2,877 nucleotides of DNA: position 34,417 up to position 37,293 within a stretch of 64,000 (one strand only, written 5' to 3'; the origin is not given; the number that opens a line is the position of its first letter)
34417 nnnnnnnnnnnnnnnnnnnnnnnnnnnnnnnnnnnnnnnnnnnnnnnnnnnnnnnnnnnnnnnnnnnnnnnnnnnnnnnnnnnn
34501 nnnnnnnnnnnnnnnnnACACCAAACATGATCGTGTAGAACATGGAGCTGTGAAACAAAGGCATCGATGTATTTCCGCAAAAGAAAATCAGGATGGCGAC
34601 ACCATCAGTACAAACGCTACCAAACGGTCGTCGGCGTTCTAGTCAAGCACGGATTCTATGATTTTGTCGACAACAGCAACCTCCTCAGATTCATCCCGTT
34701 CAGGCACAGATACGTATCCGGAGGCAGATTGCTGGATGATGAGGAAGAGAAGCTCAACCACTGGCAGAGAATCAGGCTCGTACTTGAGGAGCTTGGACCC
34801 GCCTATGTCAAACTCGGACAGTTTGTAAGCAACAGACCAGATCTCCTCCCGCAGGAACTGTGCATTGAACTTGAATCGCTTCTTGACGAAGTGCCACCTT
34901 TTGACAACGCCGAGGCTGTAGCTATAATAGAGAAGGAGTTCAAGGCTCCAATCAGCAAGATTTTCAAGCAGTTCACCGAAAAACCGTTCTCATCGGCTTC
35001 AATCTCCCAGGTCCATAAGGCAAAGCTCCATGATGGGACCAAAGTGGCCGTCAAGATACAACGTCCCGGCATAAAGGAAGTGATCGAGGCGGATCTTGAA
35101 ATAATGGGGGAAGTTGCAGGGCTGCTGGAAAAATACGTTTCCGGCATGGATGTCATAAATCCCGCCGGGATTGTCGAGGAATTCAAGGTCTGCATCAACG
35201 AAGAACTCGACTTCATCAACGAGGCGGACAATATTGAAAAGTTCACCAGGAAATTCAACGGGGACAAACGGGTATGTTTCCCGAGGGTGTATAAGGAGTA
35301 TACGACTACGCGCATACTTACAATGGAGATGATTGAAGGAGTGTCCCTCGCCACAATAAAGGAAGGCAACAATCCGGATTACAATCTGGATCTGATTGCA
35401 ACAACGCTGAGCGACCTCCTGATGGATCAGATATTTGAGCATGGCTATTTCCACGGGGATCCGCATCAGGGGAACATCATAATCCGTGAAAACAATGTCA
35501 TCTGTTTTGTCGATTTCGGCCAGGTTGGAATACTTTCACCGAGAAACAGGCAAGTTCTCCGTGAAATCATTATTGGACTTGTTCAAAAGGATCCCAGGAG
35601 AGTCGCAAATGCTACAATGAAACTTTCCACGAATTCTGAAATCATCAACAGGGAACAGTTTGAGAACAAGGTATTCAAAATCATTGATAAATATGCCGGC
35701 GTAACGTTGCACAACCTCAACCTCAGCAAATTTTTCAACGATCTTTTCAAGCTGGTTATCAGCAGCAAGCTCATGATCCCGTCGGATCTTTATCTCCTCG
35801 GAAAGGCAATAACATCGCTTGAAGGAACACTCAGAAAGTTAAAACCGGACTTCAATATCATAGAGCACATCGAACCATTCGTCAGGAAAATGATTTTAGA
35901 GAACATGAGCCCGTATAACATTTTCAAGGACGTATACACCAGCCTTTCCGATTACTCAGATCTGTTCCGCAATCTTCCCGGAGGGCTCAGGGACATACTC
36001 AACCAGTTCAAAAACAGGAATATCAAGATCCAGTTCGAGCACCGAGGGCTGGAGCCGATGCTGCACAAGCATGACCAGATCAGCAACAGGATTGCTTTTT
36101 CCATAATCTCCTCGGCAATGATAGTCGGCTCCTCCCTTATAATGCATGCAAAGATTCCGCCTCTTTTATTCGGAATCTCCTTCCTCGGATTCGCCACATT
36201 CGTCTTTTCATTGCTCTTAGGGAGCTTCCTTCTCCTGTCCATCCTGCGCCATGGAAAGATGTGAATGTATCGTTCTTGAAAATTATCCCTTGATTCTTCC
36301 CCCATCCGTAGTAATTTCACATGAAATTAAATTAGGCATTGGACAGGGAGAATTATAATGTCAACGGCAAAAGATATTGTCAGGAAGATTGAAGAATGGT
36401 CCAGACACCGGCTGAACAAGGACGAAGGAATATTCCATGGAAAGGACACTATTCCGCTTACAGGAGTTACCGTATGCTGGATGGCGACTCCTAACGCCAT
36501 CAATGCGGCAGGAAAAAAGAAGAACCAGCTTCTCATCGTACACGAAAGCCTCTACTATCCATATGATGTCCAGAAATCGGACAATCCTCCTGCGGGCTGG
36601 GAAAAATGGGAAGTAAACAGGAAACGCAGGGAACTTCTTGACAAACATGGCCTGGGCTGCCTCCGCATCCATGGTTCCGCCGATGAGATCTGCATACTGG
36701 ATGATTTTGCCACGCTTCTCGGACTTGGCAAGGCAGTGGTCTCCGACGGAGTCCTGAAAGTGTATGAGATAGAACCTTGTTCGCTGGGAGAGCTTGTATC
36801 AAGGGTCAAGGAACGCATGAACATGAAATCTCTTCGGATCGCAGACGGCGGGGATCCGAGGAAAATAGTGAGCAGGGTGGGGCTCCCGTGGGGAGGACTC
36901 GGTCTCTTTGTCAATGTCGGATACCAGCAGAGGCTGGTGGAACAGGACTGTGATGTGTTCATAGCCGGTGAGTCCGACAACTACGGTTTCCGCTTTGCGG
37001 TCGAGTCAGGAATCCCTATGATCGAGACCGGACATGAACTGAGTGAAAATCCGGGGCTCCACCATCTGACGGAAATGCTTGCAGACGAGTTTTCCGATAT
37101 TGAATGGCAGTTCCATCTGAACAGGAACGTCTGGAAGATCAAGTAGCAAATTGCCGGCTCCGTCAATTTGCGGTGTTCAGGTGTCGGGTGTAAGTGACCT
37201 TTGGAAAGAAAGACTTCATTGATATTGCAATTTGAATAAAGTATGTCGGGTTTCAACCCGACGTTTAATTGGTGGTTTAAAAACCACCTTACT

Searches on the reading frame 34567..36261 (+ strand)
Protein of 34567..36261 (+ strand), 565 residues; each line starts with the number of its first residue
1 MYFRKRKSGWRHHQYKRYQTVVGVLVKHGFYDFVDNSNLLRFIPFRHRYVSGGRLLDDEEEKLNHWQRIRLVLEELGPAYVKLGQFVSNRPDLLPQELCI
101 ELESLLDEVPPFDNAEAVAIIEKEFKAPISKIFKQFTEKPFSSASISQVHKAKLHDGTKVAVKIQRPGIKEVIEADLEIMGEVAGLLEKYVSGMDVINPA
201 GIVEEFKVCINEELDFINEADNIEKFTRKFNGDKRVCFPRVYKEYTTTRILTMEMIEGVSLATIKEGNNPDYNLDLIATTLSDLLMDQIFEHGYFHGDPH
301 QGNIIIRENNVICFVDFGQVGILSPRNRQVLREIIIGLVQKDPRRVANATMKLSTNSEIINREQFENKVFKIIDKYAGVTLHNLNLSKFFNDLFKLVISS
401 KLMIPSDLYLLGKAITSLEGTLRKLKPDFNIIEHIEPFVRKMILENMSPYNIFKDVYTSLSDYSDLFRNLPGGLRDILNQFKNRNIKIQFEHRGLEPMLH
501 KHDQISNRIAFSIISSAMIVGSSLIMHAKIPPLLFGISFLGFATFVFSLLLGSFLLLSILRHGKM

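Call 24: find_homologous_proteins(query=window:34567-36261:+, max_evalue=1e-50)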
Query window:34567-36261:+ (565 aa): 2647 proteins with E <= 1e-50 among 8000 candidates; the best 120 are listed.
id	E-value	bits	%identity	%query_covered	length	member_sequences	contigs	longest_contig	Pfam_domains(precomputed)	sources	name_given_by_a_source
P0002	0.0e+0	1269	100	100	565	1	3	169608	PF27536.1,PF03109.23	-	-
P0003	0.0e+0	1190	92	100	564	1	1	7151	PF27536.1,PF03109.23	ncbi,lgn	ncbi:MAG: AarF/ABC1/UbiB kinase family protein [Victivallales bacterium]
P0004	0.0e+0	1176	91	100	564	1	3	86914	PF27536.1,PF03109.23,PF01163.29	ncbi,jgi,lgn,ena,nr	ncbi:MAG TPA: hypothetical protein DET40_02835 [Lentisphaeria bacterium]|nr:MAG: hypothetical protei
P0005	0.0e+0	1141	88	100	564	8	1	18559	PF27536.1,PF03109.23,PF01163.29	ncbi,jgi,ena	ncbi:MAG: AarF/ABC1/UbiB kinase family protein [Victivallales bacterium]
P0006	0.0e+0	1136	89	100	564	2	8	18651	PF27536.1,PF03109.23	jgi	jgi:ubiquinone biosynthesis protein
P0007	0.0e+0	1134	88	100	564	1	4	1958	PF27536.1,PF03109.23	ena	-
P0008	0.0e+0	1117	86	100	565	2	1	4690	PF27536.1,PF03109.23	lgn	-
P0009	0.0e+0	1114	87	100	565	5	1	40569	PF27536.1,PF03109.23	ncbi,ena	-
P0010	0.0e+0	1107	86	100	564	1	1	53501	PF27536.1,PF03109.23,PF01163.29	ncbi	-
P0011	0.0e+0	1023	80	100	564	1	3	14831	PF27536.1,PF03109.23,PF01163.29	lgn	-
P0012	6.3e-281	951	72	100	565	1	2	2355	PF27536.1,PF03109.23,PF01163.29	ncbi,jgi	-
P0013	1.3e-199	682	55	97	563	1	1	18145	PF00069.32,PF27536.1,PF03109.23,PF01163.29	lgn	-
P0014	1.3e-197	676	53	99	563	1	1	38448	PF27536.1,PF03109.23,PF01163.29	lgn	-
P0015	6.2e-197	673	52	98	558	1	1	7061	PF27536.1,PF03109.23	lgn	-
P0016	2.6e-194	665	53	100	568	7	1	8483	PF27536.1,PF03109.23,PF01636.30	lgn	-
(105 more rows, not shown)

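Call 25: find_encoding_contigs(protein=P0004, flank=10000, max_places=3)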
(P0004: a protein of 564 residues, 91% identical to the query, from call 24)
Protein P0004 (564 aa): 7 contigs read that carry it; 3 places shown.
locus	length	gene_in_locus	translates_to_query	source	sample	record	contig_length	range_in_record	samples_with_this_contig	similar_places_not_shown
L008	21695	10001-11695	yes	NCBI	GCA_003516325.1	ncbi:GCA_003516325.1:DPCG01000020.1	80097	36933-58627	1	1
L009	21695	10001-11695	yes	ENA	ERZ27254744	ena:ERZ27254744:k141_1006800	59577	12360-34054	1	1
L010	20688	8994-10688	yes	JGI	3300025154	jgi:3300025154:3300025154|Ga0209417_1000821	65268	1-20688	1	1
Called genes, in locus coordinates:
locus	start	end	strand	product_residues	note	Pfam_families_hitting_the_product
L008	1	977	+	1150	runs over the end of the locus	PF18998:Flg_new_2, PF04151:PPC (weak), PF21910:GH85_C (faint), PF24489:Ig_J_second (faint), PF04151:PPC (weak)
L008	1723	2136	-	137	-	PF01850:PIN, PF16289:PIN_12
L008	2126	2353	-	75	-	-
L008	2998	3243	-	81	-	-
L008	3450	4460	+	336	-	PF00356:LacI, PF01381:HTH_3 (weak), PF00532:Peripla_BP_1, PF13407:Peripla_BP_4, PF13377:Peripla_BP_3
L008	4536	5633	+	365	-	PF01408:GFO_IDH_MocA, PF02894:GFO_IDH_MocA_C, PF22725:GFO_IDH_MocA_C3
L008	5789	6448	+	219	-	PF06283:ThuA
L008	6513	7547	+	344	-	PF01408:GFO_IDH_MocA, PF22725:GFO_IDH_MocA_C3, PF02894:GFO_IDH_MocA_C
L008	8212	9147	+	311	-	PF00356:LacI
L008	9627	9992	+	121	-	-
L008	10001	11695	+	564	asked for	PF03109:ABC1, PF01163:RIO1 (faint), PF27536:UbiB_helical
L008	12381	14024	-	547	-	PF00118:Cpn60_TCP1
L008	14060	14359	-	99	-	PF00166:Cpn10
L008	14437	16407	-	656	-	PF00012:HSP70, PF06723:MreB_Mbl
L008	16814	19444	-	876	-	PF25788:Ig_Rha78A_N, PF08531:Bac_rhamnosid_N, PF05592:Bac_rhamnosid, PF17389:Bac_rhamnosid6H, PF17390:Bac_rhamnosid_C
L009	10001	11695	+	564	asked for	PF03109:ABC1, PF01163:RIO1 (faint), PF27536:UbiB_helical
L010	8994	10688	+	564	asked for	PF03109:ABC1, PF01163:RIO1 (faint), PF27536:UbiB_helical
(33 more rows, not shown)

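Call 26: find_encoding_contigs(protein=P0003, flank=10000, max_places=3)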
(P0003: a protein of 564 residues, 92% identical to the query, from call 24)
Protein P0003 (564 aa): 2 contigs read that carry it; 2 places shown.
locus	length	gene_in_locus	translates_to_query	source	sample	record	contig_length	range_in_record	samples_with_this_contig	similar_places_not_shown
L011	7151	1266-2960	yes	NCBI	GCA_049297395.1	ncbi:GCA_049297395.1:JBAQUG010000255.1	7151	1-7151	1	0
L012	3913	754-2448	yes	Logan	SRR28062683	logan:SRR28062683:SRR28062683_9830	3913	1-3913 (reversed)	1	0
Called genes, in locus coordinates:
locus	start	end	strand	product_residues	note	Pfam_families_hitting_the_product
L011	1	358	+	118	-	PF13377:Peripla_BP_3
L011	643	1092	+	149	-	-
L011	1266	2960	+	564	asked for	PF03109:ABC1, PF27536:UbiB_helical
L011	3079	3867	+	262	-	PF01784:DUF34_NIF3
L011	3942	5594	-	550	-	-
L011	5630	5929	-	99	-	PF00166:Cpn10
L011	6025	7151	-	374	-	PF00012:HSP70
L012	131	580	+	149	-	-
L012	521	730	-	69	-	-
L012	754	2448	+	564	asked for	PF03109:ABC1, PF27536:UbiB_helical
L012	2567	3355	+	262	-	PF01784:DUF34_NIF3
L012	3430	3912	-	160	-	?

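Call 27: find_encoding_contigs(protein=P0009, flank=10000, max_places=3)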
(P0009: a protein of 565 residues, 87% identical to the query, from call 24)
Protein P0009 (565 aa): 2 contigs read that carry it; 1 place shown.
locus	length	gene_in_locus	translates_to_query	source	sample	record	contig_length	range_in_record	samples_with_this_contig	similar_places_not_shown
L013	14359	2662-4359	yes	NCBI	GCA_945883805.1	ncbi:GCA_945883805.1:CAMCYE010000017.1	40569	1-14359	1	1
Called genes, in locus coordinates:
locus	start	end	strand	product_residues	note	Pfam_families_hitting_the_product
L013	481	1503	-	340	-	PF00226:DnaJ, PF01556:DnaJ_C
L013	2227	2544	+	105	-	-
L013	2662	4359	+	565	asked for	PF03109:ABC1, PF27536:UbiB_helical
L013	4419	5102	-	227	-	-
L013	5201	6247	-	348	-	PF14345:GDYXXLXY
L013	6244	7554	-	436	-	PF09925:DUF2157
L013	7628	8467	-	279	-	PF14080:DUF4261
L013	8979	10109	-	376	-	PF01075:Glyco_transf_9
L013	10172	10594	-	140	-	PF26788:DUF8260 (faint)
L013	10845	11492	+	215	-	PF07963:N_methyl (weak)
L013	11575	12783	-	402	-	PF00291:PALP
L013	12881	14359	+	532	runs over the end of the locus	PF13231:PMT_2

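Call 28: find_encoding_contigs(protein=P0010, flank=10000, max_places=3)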
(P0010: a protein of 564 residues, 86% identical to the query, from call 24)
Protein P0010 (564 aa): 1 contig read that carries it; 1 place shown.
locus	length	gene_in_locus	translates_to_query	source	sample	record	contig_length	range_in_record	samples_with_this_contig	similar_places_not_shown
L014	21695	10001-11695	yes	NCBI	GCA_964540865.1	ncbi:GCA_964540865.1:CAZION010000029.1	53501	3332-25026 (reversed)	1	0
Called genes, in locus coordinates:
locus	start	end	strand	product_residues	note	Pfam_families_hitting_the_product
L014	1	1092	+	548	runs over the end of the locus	PF00118:Cpn60_TCP1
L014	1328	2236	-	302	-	-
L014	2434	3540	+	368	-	PF00392:GntR, PF13377:Peripla_BP_3 (faint)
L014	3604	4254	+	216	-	-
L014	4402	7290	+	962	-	-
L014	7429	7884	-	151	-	PF13453:Zn_ribbon_TFIIB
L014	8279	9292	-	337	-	PF00226:DnaJ, PF01556:DnaJ_C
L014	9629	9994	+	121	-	-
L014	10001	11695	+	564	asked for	PF03109:ABC1, PF01163:RIO1 (faint), PF27536:UbiB_helical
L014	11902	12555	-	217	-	PF06283:ThuA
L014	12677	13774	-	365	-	PF01408:GFO_IDH_MocA, PF02894:GFO_IDH_MocA_C, PF22725:GFO_IDH_MocA_C3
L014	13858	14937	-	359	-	PF01381:HTH_3 (weak), PF13560:HTH_31 (weak), PF00356:LacI, PF00532:Peripla_BP_1, PF13407:Peripla_BP_4 (faint), PF13377:Peripla_BP_3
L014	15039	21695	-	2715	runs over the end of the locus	PF09479:Flg_new (faint), PF13088:BNR_2 (faint), PF14870:PSII_BNR (weak), PF15902:Sortilin-Vps10 (weak), PF18998:Flg_new_2, PF13306:LRR_5, PF04151:PPC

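Call 34: find_encoding_contigs(protein=P0005, flank=10000, max_places=2)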
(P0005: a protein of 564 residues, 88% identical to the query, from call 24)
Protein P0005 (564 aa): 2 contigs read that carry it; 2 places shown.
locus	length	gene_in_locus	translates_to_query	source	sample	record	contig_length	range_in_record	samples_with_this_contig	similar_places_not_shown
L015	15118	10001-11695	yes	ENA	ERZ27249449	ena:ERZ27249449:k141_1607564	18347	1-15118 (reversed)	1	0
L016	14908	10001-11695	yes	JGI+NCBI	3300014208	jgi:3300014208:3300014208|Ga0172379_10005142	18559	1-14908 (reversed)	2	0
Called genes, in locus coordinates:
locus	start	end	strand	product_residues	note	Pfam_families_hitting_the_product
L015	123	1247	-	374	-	PF21016:RlmN_N, PF04055:Radical_SAM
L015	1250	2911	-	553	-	PF13231:PMT_2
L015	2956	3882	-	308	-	PF24400:DUF7544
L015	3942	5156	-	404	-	PF17785:PUA_3, PF13649:Methyltransf_25 (faint), PF10672:Methyltrans_SAM, PF03602:Cons_hypoth95, PF05175:MTS, PF13847:Methyltransf_31 (weak)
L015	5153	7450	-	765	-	PF01590:GAF, PF13185:GAF_2, PF13492:GAF_3, PF05524:PEP-utilisers_N, PF00391:PEP-utilizers, PF02896:PEP-utilizers_C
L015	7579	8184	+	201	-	PF02390:Methyltransf_4, PF13847:Methyltransf_31 (weak), PF08241:Methyltransf_11 (faint), PF13649:Methyltransf_25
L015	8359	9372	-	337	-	PF00226:DnaJ, PF01556:DnaJ_C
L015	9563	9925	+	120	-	-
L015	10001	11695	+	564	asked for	PF03109:ABC1, PF01163:RIO1 (faint), PF27536:UbiB_helical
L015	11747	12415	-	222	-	-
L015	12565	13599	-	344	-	PF14345:GDYXXLXY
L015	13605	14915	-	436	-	PF09925:DUF2157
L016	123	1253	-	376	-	PF21016:RlmN_N, PF04055:Radical_SAM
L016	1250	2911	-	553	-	PF13231:PMT_2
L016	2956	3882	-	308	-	PF24400:DUF7544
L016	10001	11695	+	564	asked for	PF03109:ABC1, PF01163:RIO1 (faint), PF27536:UbiB_helical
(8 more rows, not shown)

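Call 35: find_encoding_contigs(protein=P0006, flank=10000, max_places=3)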
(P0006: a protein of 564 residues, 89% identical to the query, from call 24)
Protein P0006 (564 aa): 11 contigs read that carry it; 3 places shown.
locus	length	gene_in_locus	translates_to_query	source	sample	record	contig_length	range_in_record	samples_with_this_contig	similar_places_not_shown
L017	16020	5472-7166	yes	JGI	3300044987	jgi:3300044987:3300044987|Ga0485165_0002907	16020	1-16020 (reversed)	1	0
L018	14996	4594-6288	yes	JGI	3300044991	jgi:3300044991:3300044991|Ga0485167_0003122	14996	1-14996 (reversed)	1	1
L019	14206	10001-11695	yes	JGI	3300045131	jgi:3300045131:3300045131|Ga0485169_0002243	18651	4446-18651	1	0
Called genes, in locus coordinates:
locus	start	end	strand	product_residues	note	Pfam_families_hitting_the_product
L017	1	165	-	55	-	?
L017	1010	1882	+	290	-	PF01634:HisG, PF08029:HisG_C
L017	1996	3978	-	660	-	PF26965:MimR_N, PF00158:Sigma54_activat, PF01078:Mg_chelatase (weak), PF14532:Sigma54_activ_2, PF00004:AAA (weak), PF07724:AAA_2, PF25601:AAA_lid_14, PF02954:HTH_8, +1 more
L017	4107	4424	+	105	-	-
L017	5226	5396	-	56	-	-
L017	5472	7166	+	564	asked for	PF03109:ABC1, PF27536:UbiB_helical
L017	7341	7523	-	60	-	-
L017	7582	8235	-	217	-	PF06283:ThuA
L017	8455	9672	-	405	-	PF01408:GFO_IDH_MocA, PF02894:GFO_IDH_MocA_C, PF22725:GFO_IDH_MocA_C3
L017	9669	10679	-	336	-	PF00356:LacI, PF00532:Peripla_BP_1, PF13407:Peripla_BP_4, PF13377:Peripla_BP_3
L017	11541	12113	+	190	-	PF02659:Mntp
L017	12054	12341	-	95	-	-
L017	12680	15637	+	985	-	PF18072:FGAR-AT_linker, PF00586:AIRS, PF02769:AIRS_C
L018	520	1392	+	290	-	PF01634:HisG, PF08029:HisG_C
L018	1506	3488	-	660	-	PF26965:MimR_N, PF00158:Sigma54_activat, PF01078:Mg_chelatase (weak), PF14532:Sigma54_activ_2, PF00004:AAA (weak), PF07724:AAA_2, PF25601:AAA_lid_14, PF02954:HTH_8, +1 more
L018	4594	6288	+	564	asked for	PF03109:ABC1, PF27536:UbiB_helical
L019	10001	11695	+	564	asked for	PF03109:ABC1, PF27536:UbiB_helical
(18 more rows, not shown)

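Call 36: find_encoding_contigs(protein=P0011, flank=10000, max_places=2)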
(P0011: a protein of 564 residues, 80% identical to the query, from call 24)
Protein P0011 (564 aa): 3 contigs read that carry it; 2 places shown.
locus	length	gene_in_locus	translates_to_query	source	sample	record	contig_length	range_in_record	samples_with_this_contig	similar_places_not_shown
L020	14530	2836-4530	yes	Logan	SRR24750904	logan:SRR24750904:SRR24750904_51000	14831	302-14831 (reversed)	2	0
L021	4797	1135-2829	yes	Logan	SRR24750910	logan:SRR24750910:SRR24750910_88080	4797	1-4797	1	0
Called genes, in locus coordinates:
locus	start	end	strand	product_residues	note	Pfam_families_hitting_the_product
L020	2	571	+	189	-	?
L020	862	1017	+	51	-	-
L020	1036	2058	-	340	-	PF00226:DnaJ, PF01556:DnaJ_C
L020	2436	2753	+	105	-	-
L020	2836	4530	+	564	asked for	PF03109:ABC1, PF01163:RIO1 (weak), PF27536:UbiB_helical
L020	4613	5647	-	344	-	PF01408:GFO_IDH_MocA, PF22725:GFO_IDH_MocA_C3, PF02894:GFO_IDH_MocA_C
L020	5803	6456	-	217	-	PF06283:ThuA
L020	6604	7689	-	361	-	PF01408:GFO_IDH_MocA, PF02894:GFO_IDH_MocA_C, PF22725:GFO_IDH_MocA_C3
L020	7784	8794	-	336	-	PF00356:LacI, PF01381:HTH_3 (weak), PF00532:Peripla_BP_1, PF13407:Peripla_BP_4, PF13377:Peripla_BP_3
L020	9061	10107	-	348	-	PF14345:GDYXXLXY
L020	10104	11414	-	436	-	PF09925:DUF2157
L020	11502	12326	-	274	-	PF14080:DUF4261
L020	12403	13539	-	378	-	PF01075:Glyco_transf_9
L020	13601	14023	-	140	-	-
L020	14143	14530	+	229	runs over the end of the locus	?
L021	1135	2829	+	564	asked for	PF03109:ABC1, PF01163:RIO1 (weak), PF27536:UbiB_helical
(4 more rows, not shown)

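Call 37: find_encoding_contigs(protein=P0008, flank=10000, max_places=2)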
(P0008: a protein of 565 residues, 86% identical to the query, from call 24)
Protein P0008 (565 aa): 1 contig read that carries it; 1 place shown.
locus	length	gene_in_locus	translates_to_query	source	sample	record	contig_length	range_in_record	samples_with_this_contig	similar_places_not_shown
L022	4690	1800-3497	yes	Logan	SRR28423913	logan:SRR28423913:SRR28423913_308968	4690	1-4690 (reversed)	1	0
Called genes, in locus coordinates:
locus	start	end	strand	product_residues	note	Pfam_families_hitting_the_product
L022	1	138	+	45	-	?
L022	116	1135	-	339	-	PF00226:DnaJ, PF01556:DnaJ_C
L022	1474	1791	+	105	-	-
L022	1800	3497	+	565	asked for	PF03109:ABC1, PF27536:UbiB_helical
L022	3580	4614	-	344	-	PF01408:GFO_IDH_MocA, PF22725:GFO_IDH_MocA_C3, PF02894:GFO_IDH_MocA_C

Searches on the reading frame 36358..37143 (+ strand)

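Call 69: search_protein_families(library=pfam, proteins=[window:36358-37143:+], max_evalue=1)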
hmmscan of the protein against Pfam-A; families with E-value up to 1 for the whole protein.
window:36358-37143:+ (262 aa): 1 family
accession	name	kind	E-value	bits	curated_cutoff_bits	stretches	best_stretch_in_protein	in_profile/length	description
PF01784.24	DUF34_NIF3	-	1.5e-17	64.5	23.4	1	4-252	3-245/256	Duf34/NIF3 (NGG1p interacting factor 3)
